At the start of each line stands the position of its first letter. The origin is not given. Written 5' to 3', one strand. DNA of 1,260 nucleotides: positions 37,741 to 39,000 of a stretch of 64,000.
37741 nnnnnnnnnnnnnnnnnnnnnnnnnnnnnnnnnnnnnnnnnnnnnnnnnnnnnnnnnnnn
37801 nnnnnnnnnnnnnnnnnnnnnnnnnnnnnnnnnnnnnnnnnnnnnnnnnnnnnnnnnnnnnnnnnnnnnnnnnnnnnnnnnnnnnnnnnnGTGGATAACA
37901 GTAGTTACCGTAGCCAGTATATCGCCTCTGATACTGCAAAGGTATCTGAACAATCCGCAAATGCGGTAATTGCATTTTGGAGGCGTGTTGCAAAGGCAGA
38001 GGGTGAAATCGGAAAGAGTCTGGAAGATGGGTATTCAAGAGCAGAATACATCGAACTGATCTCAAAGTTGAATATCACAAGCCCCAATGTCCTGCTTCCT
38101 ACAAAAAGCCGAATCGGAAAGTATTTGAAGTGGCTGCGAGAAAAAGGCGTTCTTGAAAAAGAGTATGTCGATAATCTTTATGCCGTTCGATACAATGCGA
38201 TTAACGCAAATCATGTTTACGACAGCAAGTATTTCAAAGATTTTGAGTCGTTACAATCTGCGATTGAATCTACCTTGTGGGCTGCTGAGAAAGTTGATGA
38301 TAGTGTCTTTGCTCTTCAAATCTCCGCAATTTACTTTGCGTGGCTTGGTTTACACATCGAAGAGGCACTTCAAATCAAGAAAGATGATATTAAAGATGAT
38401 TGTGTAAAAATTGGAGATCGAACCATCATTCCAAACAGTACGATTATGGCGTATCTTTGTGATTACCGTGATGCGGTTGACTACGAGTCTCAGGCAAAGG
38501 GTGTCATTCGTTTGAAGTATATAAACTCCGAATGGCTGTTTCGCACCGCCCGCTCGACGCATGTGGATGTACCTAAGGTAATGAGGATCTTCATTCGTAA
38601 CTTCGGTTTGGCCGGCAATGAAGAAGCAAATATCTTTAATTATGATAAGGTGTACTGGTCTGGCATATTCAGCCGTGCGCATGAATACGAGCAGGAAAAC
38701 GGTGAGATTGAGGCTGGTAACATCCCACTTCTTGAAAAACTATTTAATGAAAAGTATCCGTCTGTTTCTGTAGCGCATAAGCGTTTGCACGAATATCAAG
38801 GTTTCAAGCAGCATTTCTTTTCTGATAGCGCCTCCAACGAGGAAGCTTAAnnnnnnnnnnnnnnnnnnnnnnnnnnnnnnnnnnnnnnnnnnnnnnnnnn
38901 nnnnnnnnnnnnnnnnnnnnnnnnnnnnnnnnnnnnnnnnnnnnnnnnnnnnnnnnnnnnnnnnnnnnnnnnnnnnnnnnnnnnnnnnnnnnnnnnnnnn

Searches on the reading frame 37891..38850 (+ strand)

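Call 45: search_protein_families(library=pfam, proteins=[window:37891-38850:+], max_evalue=0.001)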
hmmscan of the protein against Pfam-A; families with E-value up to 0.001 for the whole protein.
window:37891-38850:+ (319 aa): 1 family
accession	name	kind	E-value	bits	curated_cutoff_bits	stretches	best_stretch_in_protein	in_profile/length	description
PF22822.1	MrpR_N_CB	-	0.00013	23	27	0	1-81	1-76/79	MrpR, N-terminal core-binding domain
